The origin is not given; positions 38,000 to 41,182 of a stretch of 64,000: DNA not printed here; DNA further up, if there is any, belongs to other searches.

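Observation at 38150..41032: DmsA-like molybdoenzyme fused to a degenerate receiver domain, with a fossil Tat leader between the two halves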

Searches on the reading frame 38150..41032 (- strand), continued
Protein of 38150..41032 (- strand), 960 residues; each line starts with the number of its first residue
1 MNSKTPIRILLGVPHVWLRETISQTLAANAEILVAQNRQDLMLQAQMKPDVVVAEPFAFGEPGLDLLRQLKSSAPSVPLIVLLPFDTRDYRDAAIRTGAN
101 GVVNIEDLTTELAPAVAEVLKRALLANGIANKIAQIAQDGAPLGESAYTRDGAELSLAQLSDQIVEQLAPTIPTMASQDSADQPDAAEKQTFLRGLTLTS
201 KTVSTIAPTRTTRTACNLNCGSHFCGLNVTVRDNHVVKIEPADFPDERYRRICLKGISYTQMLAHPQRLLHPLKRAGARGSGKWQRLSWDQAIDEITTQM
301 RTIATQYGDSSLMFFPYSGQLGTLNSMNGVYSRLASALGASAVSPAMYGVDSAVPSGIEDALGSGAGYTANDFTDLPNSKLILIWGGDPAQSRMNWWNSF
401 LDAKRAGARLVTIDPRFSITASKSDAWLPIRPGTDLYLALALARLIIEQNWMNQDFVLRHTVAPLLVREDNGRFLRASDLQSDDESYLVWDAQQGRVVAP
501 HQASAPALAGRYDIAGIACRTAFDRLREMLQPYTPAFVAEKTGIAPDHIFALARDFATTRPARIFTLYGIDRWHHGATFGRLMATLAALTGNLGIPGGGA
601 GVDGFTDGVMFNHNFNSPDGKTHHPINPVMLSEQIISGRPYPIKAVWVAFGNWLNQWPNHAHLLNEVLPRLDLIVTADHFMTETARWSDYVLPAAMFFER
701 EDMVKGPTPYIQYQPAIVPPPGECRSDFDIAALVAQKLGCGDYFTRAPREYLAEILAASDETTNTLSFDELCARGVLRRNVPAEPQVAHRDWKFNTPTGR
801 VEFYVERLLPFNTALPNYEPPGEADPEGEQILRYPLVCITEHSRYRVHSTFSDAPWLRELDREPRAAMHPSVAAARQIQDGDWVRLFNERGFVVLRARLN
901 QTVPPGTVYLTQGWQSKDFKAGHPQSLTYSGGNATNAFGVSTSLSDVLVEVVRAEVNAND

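Call 23: find_related_loci(query=A1, collection=genome_contigs, flank=10000)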
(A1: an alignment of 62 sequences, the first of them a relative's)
Query A1 (960 aa) in genome_contigs; peptide patterns used: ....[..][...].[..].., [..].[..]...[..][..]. (x = any residue, [..] = any of these).
48 stretches matched a pattern; 21 encode a relative of the query (tblastn E <= 1e-3); 19 distinct loci.
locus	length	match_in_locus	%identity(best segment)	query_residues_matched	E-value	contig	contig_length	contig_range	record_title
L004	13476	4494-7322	81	1-946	0e+0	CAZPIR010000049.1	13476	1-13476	MAG TPA_asm: uncultured Anaerolineaceae bacterium isolate SRP272421_co4_372 genome assembly, contig: NODE_12993_length_1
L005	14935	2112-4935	80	1-960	0e+0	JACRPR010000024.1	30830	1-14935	MAG: Chloroflexi bacterium isolate NC_groundwater_1992_Pr3_S-0.65um_56_3 SR2-18-Sp65_coassembly_scaffold_133766, whole g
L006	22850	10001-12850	65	8-960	0e+0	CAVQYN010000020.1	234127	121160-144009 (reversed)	MAG: uncultured Chloroflexia bacterium isolate MFD00032.bin.2.221 genome assembly, contig: contig_38870, whole genome sh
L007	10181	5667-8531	61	1-960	0e+0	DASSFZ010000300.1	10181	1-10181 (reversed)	MAG TPA_asm: Anaerolineae bacterium isolate SMAG_U1019 k141_1018967, whole genome shotgun sequence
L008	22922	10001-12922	58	1-955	0e+0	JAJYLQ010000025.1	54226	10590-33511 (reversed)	MAG: Chloroflexi bacterium isolate DBS2-1.bin85 NODE_969_length_54226_cov_7.450896, whole genome shotgun sequence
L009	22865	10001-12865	59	2-953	0e+0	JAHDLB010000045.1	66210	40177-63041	MAG: Anaerolineae bacterium isolate LM3-B4.2 k141_73972, whole genome shotgun sequence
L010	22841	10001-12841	59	1-951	0e+0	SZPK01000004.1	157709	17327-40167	Chloroflexi bacterium CFX2 ZYPT4scaffold_66, whole genome shotgun sequence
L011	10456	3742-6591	56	9-955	0e+0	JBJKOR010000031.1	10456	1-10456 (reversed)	MAG: Anaerolineales bacterium isolate Bin_10 S1Ck127_1748141_flag_1_multi_8.4003_len_10456, whole genome shotgun sequenc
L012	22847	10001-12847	59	1-953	0e+0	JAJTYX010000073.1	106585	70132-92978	MAG: Gammaproteobacteria bacterium isolate DTUPRO9 73-Genome51, whole genome shotgun sequence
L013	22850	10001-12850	55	4-953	0e+0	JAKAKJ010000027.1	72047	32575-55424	MAG: Chloroflexi bacterium isolate WY4.bin62 NODE_392_length_72047_cov_3.130979, whole genome shotgun sequence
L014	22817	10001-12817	54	1-955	0e+0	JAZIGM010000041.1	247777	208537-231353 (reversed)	MAG: Chloroflexota bacterium isolate polished_nanopore-bin.49 polished_nanopore-bin.49_contig_1132, whole genome shotgun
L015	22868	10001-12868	59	7-953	0e+0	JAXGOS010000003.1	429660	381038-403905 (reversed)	MAG: Aggregatilineaceae bacterium isolate AnMBR.bin285 bin285_3, whole genome shotgun sequence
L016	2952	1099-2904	55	67-678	0e+0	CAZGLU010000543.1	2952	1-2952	MAG TPA_asm: uncultured Anaerolineaceae bacterium isolate binchicken_co43_322 genome assembly, contig: NODE_55615_length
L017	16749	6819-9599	53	20-953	0e+0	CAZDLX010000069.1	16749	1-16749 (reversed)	MAG TPA_asm: uncultured Anaerolineae bacterium isolate SRP268622_co1_365 genome assembly, contig: NODE_7633_length_16749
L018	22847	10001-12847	59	1-953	0e+0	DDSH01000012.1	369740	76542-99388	MAG TPA_asm: Anaerolineales bacterium UBA2395 UBA2395_contig_661, whole genome shotgun sequence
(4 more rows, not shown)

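Call 29: predict_structure(alignment_id=A1)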
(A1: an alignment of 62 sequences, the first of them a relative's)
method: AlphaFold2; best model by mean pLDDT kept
length: 960 residues; sequences in the alignment: 62
mean_pLDDT: 85.1   pTM: 0.78
mean pLDDT of the five models: 85.1, 84.2, 82.9, 82.3, 81.8
residues with pLDDT >= 90: 501; 70-90: 326; 50-70: 76; < 50: 57
segments of 3 or more residues with pLDDT < 50: 1-3, 140-153, 172-188, 194-205, 958-960
pLDDT, mean of each block of 10 residues (from residue 1): 71 89 83 89 89 85 78 86 83 82 89 88 72 55 40 49 53 43 42 46 58 81 75 76 81 71 77 92 93 98 98 85 87 96 86 93 92 92 91 76 95 93 95 95 98 97 98 97 94 96 95 97 98 97 97 97 88 92 98 95 81 86 91 92 92 74 90 93 89 90 86 91 92 96 95 90 89 91 80 95 97 94 85 92 64 64 87 96 94 94 93 82 86 87 87 70
secondary structure, 60 per line:
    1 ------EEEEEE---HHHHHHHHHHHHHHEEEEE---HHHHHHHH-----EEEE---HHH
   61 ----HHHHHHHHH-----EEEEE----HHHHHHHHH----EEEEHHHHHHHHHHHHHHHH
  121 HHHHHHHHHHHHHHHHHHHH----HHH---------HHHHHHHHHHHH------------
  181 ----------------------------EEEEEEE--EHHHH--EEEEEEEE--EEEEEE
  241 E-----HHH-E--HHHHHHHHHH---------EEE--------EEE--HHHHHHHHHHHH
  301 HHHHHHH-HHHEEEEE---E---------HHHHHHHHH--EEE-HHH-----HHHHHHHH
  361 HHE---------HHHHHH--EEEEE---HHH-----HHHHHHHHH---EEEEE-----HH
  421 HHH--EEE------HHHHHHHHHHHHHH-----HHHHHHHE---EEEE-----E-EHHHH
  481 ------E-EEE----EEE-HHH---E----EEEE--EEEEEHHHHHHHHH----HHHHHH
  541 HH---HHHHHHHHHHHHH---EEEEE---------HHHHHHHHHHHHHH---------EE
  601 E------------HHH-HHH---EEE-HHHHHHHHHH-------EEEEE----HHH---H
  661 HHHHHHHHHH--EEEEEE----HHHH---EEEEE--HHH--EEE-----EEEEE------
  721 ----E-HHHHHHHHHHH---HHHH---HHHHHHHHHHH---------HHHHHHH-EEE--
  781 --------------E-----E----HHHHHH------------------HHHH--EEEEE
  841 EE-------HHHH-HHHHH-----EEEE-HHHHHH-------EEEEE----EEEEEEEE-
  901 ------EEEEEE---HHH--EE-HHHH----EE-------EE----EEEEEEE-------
elements in order (helices of 4 or more, strands of 3 or more residues): E7-12 H16-29 E30-34 H38-45 E51-54 H65-73 E79-83 H88-96 E101-104 H105-140 H157-168 E209-215 H219-222 E225-232 E235-241 H254-263 E273-275 E284-286 H289-307 E312-316 H330-338 E341-343 H353-362 H373-378 E381-385 H397-405 E409-413 H419-423 E426-428 H435-448 H454-460 E465-468 H477-480 E489-491 E496-498 E511-514 E517-521 H522-530 H535-542 H546-558 E562-566 H576-589 E599-601 E624-626 H628-637 E645-649 H660-670 E673-678 H683-686 E690-694 E702-704 E710-714 H727-737 H741-744 H748-758 H768-774 E776-778 H806-811 H830-833 E836-842 H850-853 H855-859 E865-868 H870-875 E883-887 E892-899 E907-912 H924-927 E947-953

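Call 58: fold_search(model_id=the predicted structure, library=pdb)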
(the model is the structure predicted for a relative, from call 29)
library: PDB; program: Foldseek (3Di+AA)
matches with E <= 10: 1811; with E <= 0.001: 592
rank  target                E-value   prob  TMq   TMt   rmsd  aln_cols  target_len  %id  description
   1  5e7o_A                1.6e-54  1.00  0.69  0.74   4.4       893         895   25  Crystal structure of the perchlorate reductase PcrAB mutant W461E of PcrA from Azospira suillum PS (released 2016-03-09)
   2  4ydd_C                1.6e-54  1.00  0.69  0.74   4.4       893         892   25  Crystal structure of the perchlorate reductase PcrAB from Azospira suillum PS (released 2016-03-09)
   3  5ch7_C                2.7e-54  1.00  0.68  0.73   4.7       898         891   25  Crystal structure of the perchlorate reductase PcrAB - Phe164 gate switch intermediate - from Azospira suillum PS (released 2016-03-09)
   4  4ydd_A                1.9e-53  1.00  0.69  0.73   4.5       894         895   25  Crystal structure of the perchlorate reductase PcrAB from Azospira suillum PS (released 2016-03-09)
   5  5ch7_A                7.1e-53  1.00  0.68  0.73   4.6       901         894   25  Crystal structure of the perchlorate reductase PcrAB - Phe164 gate switch intermediate - from Azospira suillum PS (released 2016-03-09)
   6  2ivf_A                1.3e-44  1.00  0.65  0.68   6.4       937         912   22  Ethylbenzene dehydrogenase from Aromatoleum aromaticum (released 2006-09-14)
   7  7l5i                  3.1e-44  1.00  0.62  0.77   5.4       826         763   22  Crystal Structure of Haemophilus influenzae MtsZ at pH 7.0 (released 2021-04-21)
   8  7l5s                  3.1e-44  1.00  0.61  0.75   5.8       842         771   22  Crystal Structure of Haemophilus influenzae MtsZ at pH 5.5 (released 2021-04-21)
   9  2dmr                  3.8e-44  1.00  0.61  0.75   6.1       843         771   21  DITHIONITE REDUCED DMSO REDUCTASE FROM RHODOBACTER CAPSULATUS (released 1998-03-18)
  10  7b04_K                7.7e-44  1.00  0.68  0.59   5.3      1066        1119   19  Structure of Nitrite oxidoreductase (Nxr) from the anammox bacterium Kuenenia stuttgartiensis. (released 2021-07-14)
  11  2e7z                  5.2e-43  1.00  0.58  0.75   5.9       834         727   21  Acetylene Hydratase from Pelobacter acetylenicus (released 2007-02-27)
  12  7vw6_A                5.8e-43  1.00  0.62  0.65   4.6       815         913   21  Cryo-EM Structure of Formate Dehydrogenase 1 from Methylorubrum extorquens AM1 (released 2022-06-01)
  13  1e5v_A                5.8e-43  1.00  0.61  0.75   5.9       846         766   20  OXIDIZED DMSO REDUCTASE EXPOSED TO HEPES BUFFER (released 2000-08-25)
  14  4dmr                  5.8e-43  1.00  0.61  0.75   6.0       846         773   21  REDUCED DMSO REDUCTASE FROM RHODOBACTER CAPSULATUS WITH BOUND DMSO SUBSTRATE (released 1998-03-18)
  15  8j83_A                9.0e-43  1.00  0.61  0.64   4.4       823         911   20  Crystal structure of formate dehydrogenase from Methylorubrum extorquens AM1 (released 2023-10-11)
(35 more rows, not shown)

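Call 60: find_encoding_contigs(protein=P0092, flank=8000, max_places=1)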
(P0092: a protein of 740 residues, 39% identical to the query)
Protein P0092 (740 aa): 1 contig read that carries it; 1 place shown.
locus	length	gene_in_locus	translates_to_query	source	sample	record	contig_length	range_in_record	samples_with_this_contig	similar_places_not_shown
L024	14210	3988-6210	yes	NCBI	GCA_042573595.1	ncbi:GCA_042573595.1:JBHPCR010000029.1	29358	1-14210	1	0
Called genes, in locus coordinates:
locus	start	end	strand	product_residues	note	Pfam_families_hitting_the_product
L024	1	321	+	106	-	PF12675:DUF3795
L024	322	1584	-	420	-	PF07690:MFS_1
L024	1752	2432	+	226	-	PF01209:Ubie_methyltran, PF13489:Methyltransf_23, PF02353:CMAS (weak), PF08241:Methyltransf_11, PF08242:Methyltransf_12, PF13649:Methyltransf_25, PF13847:Methyltransf_31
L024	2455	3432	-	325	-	PF08240:ADH_N, PF00107:ADH_zinc_N, PF13602:ADH_zinc_N_2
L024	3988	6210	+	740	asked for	PF00384:Molybdopterin, PF01568:Molydop_binding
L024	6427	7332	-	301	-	PF02007:MtrH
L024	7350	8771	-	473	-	PF06253:MTTB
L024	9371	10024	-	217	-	PF02607:B12-binding_2, PF02310:B12-binding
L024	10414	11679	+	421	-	PF13458:Peripla_BP_6, PF01094:ANF_receptor, PF13433:Peripla_BP_5 (weak)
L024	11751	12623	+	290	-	PF02653:BPD_transp_2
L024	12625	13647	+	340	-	PF02653:BPD_transp_2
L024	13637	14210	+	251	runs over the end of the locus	PF00005:ABC_tran, PF12399:BCA_ABC_TP_C (weak)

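Call 61: find_encoding_contigs(protein=P0111, flank=8000, max_places=1)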
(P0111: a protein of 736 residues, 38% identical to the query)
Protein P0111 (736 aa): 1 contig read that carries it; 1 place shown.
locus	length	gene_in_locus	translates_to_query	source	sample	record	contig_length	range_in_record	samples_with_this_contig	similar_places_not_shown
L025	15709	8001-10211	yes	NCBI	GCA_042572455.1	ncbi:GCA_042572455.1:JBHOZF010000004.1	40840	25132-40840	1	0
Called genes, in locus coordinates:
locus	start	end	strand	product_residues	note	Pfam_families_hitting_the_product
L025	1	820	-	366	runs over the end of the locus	PF00478:IMPDH, PF03060:NMO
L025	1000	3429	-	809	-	PF02901:PFL-like, PF01228:Gly_radical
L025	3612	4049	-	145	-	PF02082:Rrf2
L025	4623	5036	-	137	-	PF13565:HTH_32, PF01498:HTH_Tnp_Tc3_2 (weak)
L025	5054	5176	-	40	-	-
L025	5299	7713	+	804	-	PF02901:PFL-like, PF01228:Gly_radical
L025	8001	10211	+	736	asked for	PF04879:Molybdop_Fe4S4 (weak), PF00384:Molybdopterin, PF01568:Molydop_binding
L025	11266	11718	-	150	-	PF19620:DUF6125 (weak)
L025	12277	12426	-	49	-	-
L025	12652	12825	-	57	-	-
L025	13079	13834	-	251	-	PF00106:adh_short, PF08659:KR, PF13561:adh_short_C2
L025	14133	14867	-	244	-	PF00106:adh_short, PF13561:adh_short_C2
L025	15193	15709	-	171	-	PF01642:MM_CoA_mutase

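Call 62: find_encoding_contigs(protein=P0095, flank=8000, max_places=1)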
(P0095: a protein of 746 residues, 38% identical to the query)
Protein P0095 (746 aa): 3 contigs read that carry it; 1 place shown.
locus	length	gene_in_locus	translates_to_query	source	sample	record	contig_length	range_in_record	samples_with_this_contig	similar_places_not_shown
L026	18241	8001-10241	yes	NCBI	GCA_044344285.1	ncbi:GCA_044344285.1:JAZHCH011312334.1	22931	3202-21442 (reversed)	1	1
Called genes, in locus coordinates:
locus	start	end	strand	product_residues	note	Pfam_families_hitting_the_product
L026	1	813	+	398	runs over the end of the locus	PF02515:CoA_transf_3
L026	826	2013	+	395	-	PF02515:CoA_transf_3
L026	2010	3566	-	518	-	PF07969:Amidohydro_3, PF01979:Amidohydro_1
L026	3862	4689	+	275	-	PF00378:ECH_1, PF16113:ECH_2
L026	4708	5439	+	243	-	PF00378:ECH_1, PF16113:ECH_2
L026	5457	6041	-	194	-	-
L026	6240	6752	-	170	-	PF00881:Nitroreductase, PF14512:TM1586_NiRdase (weak), PF00881:Nitroreductase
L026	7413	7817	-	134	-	PF13565:HTH_32, PF01498:HTH_Tnp_Tc3_2 (weak), PF00665:rve (weak)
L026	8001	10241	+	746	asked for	PF04879:Molybdop_Fe4S4, PF00384:Molybdopterin, PF01568:Molydop_binding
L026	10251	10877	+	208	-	PF12838:Fer4_7, PF13247:Fer4_11, PF00037:Fer4 (weak), PF12797:Fer4_2 (weak), PF12837:Fer4_6 (weak), PF13237:Fer4_10 (weak), PF13187:Fer4_9 (weak), PF13247:Fer4_11, +3 more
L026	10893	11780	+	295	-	PF03916:NrfD, PF14589:NrfD_2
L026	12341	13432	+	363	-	PF02746:MR_MLE_N, PF13378:MR_MLE_C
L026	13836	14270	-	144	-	PF01575:MaoC_dehydratas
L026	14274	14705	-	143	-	-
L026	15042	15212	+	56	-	-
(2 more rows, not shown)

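Call 63: find_encoding_contigs(protein=P0087, flank=6000, max_places=1)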
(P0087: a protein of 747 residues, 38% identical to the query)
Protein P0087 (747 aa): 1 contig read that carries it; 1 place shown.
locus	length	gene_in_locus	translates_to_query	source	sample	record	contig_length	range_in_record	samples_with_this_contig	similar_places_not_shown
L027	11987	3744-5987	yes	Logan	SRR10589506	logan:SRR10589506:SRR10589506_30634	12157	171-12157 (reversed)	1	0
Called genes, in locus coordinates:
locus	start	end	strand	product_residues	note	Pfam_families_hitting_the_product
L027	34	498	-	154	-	PF00582:Usp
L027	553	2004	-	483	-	PF02386:TrkH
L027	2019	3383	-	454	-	PF01262:AlaDh_PNT_C (faint), PF02254:TrkA_N, PF02737:3HCDH_N (faint), PF13241:NAD_binding_7 (faint), PF13478:XdhC_C (faint), PF02080:TrkA_C, PF02254:TrkA_N, PF02080:TrkA_C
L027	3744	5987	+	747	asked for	PF04879:Molybdop_Fe4S4, PF00384:Molybdopterin, PF01568:Molydop_binding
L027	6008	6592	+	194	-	PF12797:Fer4_2 (weak), PF12838:Fer4_7 (weak), PF13237:Fer4_10 (weak), PF13247:Fer4_11, PF14697:Fer4_21 (weak), PF25160:LdpA_Fe-S-bd (weak), PF12838:Fer4_7 (weak), PF12837:Fer4_6, +4 more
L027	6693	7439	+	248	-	PF14697:Fer4_21 (faint), PF12797:Fer4_2 (faint), PF12837:Fer4_6 (weak), PF00037:Fer4 (weak), PF12838:Fer4_7 (weak), PF13187:Fer4_9, PF13237:Fer4_10 (weak)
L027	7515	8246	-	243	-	PF07826:IMP_cyclohyd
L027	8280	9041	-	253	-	PF04199:Cyclase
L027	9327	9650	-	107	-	-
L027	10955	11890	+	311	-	PF01210:NAD_Gly3P_dh_N (weak), PF02737:3HCDH_N, PF03446:NAD_binding_2 (weak), PF00725:3HCDH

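Call 64: find_encoding_contigs(protein=P0078, flank=6000, max_places=1)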
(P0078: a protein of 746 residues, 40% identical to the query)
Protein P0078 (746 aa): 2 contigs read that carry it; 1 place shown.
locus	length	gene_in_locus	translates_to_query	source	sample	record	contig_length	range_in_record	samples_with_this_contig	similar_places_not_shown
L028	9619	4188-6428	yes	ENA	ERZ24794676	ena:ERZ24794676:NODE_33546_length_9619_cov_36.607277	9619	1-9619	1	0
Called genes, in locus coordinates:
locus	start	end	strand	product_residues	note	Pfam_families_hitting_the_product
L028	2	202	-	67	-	?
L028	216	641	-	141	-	PF00582:Usp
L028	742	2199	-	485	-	PF02386:TrkH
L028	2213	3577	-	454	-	PF00070:Pyr_redox (faint), PF01210:NAD_Gly3P_dh_N (faint), PF02254:TrkA_N, PF03435:Sacchrp_dh_NADP (faint), PF03807:F420_oxidored (faint), PF02080:TrkA_C, PF02254:TrkA_N, PF02080:TrkA_C, +2 more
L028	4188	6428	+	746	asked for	PF04879:Molybdop_Fe4S4 (weak), PF00384:Molybdopterin, PF01568:Molydop_binding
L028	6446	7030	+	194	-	PF12797:Fer4_2 (weak), PF13247:Fer4_11, PF14697:Fer4_21 (weak), PF12838:Fer4_7 (weak), PF25160:LdpA_Fe-S-bd (weak), PF00037:Fer4 (weak), PF12797:Fer4_2 (weak), PF12837:Fer4_6 (weak), +3 more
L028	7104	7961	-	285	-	-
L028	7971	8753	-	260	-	PF07110:EthD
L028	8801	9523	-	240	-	PF07826:IMP_cyclohyd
